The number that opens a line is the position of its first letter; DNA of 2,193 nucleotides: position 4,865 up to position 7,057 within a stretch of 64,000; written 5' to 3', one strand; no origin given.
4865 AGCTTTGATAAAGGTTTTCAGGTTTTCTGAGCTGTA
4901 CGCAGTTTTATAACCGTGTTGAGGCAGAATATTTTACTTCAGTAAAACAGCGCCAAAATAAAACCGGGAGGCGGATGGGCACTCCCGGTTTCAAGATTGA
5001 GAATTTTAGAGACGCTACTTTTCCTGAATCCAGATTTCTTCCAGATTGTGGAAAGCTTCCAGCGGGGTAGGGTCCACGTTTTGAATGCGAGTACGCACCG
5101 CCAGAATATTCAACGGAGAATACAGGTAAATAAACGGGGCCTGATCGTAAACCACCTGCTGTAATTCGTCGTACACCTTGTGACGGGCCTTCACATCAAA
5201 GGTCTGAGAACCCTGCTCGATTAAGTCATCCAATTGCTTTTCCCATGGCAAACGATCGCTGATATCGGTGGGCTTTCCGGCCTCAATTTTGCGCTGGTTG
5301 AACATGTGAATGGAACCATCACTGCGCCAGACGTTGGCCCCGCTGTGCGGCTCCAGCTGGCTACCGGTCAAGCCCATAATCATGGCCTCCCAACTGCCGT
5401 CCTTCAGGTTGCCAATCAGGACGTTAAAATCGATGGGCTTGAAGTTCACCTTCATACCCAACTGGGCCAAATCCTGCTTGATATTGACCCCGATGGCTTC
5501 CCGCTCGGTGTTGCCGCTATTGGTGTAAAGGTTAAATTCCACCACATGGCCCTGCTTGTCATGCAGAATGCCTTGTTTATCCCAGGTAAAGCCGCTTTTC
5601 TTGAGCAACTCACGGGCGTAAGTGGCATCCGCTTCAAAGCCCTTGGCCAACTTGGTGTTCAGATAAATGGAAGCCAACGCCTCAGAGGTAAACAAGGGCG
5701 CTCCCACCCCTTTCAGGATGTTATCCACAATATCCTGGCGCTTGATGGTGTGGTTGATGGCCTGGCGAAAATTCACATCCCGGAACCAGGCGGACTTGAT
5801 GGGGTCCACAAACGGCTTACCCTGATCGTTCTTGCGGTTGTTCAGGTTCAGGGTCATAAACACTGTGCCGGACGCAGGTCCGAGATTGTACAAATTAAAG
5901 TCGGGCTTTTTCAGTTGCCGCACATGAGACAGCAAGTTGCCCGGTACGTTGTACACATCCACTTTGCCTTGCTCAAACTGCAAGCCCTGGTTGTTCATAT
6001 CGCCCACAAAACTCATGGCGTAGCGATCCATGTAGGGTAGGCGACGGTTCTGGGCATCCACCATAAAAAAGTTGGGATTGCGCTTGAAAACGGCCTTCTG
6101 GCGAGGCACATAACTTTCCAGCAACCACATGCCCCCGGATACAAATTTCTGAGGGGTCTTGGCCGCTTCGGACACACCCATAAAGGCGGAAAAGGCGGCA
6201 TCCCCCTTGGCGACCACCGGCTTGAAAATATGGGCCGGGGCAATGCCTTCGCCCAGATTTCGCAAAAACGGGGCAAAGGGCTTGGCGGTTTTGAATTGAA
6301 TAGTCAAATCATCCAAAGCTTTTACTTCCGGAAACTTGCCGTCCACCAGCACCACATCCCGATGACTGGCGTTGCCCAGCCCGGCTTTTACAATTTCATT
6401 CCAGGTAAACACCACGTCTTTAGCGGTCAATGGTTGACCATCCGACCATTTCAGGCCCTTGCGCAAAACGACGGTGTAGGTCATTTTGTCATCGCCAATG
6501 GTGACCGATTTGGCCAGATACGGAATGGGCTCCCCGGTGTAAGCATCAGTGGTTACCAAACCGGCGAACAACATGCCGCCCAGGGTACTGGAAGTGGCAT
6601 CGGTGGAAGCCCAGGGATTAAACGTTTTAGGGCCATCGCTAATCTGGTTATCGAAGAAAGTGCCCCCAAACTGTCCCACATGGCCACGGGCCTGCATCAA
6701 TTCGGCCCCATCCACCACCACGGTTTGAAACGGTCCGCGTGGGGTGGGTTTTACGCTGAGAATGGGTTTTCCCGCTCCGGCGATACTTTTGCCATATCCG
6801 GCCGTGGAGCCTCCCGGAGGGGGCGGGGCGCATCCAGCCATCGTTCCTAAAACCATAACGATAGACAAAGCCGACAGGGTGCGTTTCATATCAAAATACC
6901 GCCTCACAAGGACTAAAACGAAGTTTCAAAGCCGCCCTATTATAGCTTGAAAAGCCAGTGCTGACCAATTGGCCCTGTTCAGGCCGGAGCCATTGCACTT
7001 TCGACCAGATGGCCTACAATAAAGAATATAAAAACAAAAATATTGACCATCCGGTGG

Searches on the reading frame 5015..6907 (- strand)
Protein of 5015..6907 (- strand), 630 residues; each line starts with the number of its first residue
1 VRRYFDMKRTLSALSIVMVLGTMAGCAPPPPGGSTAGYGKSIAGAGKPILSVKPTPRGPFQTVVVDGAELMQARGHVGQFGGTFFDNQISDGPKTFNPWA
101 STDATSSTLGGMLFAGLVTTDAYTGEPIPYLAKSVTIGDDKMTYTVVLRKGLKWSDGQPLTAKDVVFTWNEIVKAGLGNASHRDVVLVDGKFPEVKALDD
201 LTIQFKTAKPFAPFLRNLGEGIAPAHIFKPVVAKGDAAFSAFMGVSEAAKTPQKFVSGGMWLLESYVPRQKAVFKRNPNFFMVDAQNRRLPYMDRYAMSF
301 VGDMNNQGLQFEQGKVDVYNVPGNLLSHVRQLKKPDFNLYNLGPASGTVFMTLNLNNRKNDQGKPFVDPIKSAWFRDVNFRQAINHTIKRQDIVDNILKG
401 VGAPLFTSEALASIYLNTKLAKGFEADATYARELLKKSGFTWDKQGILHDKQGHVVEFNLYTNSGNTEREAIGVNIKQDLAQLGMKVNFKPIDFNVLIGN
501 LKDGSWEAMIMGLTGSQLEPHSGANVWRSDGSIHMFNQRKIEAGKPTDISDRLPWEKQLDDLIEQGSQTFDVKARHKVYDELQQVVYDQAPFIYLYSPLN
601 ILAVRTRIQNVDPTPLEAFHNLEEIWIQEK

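Call 80: search_protein_families(library=pfam, proteins=[window:5015-6907:-], max_evalue=0.0001)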
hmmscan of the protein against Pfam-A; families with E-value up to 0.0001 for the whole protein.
window:5015-6907:- (630 aa): 1 family
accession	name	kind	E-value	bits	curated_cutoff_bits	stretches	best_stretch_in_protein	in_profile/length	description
PF00496.27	SBP_bac_5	-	1.4e-70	238.7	32.4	1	126-531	1-364/368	Bacterial extracellular solute-binding proteins, family 5 Middle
